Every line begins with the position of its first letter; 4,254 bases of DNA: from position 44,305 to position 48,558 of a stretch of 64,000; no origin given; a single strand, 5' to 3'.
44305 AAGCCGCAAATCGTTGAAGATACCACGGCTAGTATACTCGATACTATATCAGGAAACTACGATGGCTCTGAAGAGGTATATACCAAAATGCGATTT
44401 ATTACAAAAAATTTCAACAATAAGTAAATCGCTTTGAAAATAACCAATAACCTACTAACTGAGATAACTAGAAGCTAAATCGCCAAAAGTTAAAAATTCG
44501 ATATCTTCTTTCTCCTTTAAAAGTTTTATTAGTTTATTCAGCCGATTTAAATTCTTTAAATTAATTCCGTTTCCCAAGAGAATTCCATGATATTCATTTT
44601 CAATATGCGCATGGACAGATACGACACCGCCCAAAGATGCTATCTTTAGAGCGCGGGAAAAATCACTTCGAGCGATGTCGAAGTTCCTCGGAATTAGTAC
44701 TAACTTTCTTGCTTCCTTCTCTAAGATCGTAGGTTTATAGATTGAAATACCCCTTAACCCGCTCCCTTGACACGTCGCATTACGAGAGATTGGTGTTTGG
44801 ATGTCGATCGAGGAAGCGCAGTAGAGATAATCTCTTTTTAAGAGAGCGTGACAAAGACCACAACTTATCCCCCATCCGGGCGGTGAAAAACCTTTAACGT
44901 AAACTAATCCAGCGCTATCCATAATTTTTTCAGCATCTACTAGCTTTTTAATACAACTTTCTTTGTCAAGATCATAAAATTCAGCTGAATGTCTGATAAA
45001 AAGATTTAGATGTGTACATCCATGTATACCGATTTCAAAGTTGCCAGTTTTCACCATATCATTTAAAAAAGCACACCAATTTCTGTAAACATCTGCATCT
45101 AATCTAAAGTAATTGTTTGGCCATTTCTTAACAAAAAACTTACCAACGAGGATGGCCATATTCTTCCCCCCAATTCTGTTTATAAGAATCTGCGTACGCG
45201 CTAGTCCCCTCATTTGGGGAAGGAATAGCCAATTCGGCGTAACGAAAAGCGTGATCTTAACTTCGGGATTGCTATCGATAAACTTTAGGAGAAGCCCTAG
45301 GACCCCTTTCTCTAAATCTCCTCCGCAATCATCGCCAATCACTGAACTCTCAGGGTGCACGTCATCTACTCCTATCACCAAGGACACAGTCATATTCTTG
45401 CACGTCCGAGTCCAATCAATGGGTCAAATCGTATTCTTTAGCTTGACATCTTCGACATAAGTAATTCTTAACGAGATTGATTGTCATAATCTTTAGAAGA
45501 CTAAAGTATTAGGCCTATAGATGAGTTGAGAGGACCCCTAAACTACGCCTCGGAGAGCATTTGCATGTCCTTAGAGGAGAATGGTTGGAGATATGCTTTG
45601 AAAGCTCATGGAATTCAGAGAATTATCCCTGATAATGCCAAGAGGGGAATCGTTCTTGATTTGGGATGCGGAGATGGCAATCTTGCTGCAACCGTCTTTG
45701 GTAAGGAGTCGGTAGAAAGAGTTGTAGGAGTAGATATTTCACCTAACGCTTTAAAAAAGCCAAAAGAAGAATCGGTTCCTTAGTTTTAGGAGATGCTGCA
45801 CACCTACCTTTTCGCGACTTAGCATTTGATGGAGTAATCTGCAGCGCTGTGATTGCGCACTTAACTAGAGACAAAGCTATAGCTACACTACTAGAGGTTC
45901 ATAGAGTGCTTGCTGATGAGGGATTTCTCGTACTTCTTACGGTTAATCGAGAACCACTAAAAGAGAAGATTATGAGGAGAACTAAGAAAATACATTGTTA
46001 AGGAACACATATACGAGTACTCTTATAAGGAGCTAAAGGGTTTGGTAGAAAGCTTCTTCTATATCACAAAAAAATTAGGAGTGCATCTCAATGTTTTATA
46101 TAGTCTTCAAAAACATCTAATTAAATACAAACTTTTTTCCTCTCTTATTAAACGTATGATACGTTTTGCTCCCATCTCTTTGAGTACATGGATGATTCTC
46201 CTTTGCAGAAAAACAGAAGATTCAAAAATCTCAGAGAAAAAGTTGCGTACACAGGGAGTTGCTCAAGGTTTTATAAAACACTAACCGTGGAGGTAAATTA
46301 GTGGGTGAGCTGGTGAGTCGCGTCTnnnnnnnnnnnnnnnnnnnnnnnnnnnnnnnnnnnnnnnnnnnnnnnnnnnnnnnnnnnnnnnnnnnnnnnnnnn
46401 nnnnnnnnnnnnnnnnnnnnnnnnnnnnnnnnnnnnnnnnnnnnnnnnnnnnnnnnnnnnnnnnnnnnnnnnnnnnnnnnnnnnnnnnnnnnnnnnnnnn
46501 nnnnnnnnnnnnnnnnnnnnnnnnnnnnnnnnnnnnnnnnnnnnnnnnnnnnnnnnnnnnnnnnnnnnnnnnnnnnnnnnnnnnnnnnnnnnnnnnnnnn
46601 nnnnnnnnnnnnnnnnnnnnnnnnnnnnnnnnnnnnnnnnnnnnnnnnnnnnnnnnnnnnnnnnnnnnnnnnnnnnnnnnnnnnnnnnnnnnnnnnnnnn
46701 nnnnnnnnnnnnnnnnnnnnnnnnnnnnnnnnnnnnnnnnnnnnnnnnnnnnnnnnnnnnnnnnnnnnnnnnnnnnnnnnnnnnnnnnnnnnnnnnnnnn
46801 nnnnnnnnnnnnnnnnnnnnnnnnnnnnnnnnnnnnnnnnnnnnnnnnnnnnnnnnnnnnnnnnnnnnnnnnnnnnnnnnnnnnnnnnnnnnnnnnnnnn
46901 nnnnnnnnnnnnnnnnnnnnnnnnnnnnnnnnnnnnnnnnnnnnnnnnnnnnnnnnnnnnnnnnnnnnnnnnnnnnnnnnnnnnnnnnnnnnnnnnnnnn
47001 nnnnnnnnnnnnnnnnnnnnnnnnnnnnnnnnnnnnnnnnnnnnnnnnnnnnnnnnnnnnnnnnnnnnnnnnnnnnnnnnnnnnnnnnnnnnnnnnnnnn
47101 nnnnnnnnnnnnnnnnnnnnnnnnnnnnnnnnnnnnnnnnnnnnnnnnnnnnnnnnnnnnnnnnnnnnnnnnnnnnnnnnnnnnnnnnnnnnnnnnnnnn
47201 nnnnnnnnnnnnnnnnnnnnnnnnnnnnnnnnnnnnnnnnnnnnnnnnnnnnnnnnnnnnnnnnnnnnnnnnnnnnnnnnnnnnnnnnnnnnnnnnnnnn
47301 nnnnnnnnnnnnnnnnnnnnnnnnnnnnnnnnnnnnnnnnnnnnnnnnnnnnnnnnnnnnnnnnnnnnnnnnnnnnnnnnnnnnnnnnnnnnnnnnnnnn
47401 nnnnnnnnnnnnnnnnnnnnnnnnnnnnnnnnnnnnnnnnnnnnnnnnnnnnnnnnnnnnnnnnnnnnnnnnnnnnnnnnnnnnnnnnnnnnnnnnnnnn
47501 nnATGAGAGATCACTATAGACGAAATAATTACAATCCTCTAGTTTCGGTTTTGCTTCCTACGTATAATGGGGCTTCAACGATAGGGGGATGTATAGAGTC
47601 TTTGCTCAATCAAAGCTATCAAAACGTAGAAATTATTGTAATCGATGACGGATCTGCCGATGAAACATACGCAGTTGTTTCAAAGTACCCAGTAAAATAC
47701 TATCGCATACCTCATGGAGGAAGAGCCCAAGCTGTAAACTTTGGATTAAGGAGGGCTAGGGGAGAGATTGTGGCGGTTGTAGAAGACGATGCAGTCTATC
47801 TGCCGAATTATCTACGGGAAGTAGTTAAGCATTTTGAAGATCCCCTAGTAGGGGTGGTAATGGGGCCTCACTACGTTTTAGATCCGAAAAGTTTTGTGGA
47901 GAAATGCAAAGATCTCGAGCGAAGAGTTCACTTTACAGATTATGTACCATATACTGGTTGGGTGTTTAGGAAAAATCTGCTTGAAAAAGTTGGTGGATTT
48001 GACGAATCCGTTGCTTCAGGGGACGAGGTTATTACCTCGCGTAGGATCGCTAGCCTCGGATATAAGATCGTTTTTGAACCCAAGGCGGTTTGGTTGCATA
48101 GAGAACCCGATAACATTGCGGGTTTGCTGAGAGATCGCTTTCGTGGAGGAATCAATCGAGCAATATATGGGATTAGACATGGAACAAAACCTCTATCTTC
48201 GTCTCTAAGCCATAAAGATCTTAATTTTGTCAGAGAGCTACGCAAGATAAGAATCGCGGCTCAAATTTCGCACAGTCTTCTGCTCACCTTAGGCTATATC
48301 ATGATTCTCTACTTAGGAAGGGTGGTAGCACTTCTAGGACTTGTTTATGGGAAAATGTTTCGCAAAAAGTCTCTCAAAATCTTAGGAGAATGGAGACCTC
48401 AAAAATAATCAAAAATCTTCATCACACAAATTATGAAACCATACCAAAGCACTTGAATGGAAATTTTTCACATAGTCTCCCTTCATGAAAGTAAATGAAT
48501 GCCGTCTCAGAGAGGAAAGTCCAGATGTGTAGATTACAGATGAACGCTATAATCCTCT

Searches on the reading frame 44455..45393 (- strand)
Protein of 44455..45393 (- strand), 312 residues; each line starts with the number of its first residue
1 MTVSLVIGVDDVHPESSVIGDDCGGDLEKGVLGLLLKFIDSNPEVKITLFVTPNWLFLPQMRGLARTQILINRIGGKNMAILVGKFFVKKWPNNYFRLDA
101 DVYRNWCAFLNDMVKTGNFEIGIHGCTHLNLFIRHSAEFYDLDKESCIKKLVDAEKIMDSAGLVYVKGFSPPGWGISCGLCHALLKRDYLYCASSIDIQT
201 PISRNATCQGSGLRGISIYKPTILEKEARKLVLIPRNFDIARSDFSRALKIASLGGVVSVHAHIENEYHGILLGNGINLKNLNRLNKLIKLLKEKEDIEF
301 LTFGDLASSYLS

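Call 9: search_protein_families(library=pfam, proteins=[window:44455-45393:-], max_evalue=0.001)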
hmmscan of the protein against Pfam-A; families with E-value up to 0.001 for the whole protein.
window:44455-45393:- (312 aa): 2 families
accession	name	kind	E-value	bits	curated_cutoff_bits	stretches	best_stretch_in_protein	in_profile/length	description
PF10096.14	DUF2334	-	2.1e-09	37.7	26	1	103-277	52-191/203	Uncharacterized protein conserved in bacteria (DUF2334)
PF01522.26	Polysacc_deac_1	-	0.00044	20.6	23.1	1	107-173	48-105/124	Polysaccharide deacetylase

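Call 82: search_protein_families(library=ncbifam, proteins=[window:44455-45393:-], max_evalue=0.00001)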
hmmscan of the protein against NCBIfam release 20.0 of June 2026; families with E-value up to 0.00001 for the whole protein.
window:44455-45393:- (312 aa): 0 families

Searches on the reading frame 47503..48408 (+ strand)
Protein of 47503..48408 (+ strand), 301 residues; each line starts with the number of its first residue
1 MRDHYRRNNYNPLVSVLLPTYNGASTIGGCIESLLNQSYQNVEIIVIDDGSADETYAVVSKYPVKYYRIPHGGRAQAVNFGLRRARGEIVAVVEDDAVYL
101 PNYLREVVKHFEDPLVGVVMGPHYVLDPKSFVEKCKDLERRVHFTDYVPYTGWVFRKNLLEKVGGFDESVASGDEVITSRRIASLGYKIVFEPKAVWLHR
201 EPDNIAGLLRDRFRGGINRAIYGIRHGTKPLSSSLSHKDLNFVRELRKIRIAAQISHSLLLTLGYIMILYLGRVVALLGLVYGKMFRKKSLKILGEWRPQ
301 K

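Call 9: search_protein_families(library=pfam, proteins=[window:47503-48408:+], max_evalue=0.001)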
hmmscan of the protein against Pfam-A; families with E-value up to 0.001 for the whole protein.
window:47503-48408:+ (301 aa): 5 families
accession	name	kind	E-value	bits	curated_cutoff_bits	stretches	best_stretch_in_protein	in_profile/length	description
PF00535.33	Glycos_transf_2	-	5.5e-33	114.7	23.3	1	15-127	1-120/168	Glycosyl transferase family 2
PF13641.12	Glyco_tranf_2_3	-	1.5e-23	84.5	27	1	14-215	3-227/230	Glycosyltransferase like family 2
PF13632.12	Glyco_trans_2_3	-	4.2e-08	33.7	27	1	89-210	1-134/198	Glycosyl transferase family group 2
PF13506.12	Glyco_transf_21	-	9.7e-08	32.1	21.7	1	80-195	24-150/174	Glycosyl transferase family 21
PF10111.15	Glyco_tranf_2_2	-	5.2e-06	26.6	27.3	1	15-108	1-103/276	Glycosyltransferase like family 2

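Call 82: search_protein_families(library=ncbifam, proteins=[window:47503-48408:+], max_evalue=0.00001)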
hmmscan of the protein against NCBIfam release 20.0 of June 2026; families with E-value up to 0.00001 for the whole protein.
window:47503-48408:+ (301 aa): 23 families
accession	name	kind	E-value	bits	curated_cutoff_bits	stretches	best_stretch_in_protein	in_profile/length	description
TIGR03965.1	mycofact_glyco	equivalog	4.7e-28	98.3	280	2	11-121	73-189/467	mycofactocin biosynthesis glycosyltransferase MftF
TIGR03937.1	PgaC_IcaA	equivalog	1.8e-26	93.1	422.3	2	8-125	41-165/407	poly-beta-1,6-N-acetyl-D-glucosamine synthase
NF041875.1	EPS_EpsD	equivalog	5.2e-26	91.8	370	1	14-219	1-227/325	exopolysaccharide biosynthesis glycosyltransferase EpsD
NF038299.1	EPS_HpsN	equivalog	1.7e-16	60.1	425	1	12-135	1-129/317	hormogonium polysaccharide biosynthesis glycosyltransferase HpsN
NF007482.0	PRK10073.1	equivalog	2.8e-16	59.4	423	1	9-103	3-102/334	glycosyltransferase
NF047683.1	TeichurnBiosyTuaG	equivalog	4.4e-16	59.3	400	1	9-109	3-109/252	teichuronic acid biosynthesis protein TuaG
TIGR04283.1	glyco_like_mftF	equivalog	6.3e-16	58.6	182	1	14-190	1-176/221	TIGR04283 family arsenosugar biosynthesis glycosyltransferase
TIGR03111.1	glyc2_xrt_Gpos1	hypoth_equivalog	8.3e-15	54.5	363.95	1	9-138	46-182/439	TIGR03111 family XrtG-associated glycosyltransferase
NF053739.1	GlytfEpsEBac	equivalog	1.2e-13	50.7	450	1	12-114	1-110/265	glycosyltransferase EpsE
NF041394.1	GtaseAglG_Halo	equivalog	1.6e-12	47.3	440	1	14-114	3-110/304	glucosyl-dolichyl phosphate glucuronosyltransferase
NF038302.1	EPS_HpsE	equivalog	7.2e-12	44.9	300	1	15-110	4-110/307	hormogonium polysaccharide biosynthesis glycosyltransferase HpsE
NF050050.1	ProtGlycPglI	equivalog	8.7e-12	45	500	1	12-113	2-110/306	GalNAc(5)-diNAcBac-PP-undecaprenol beta-1,3-glucosyltransferase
NF045692.1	OglycostaseCruG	equivalog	5.1e-11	42.1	600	1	13-65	42-94/386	2'-O-glycosyltransferase CruG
TIGR04242.1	nodulat_NodC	equivalog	1.9e-10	40.3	550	1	5-122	41-167/395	chitooligosaccharide synthase NodC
TIGR04182.1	glyco_TIGR04182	equivalog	5.2e-10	39.2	325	1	14-115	2-101/293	S-layer glycoprotein N-glycosyltransferase AglJ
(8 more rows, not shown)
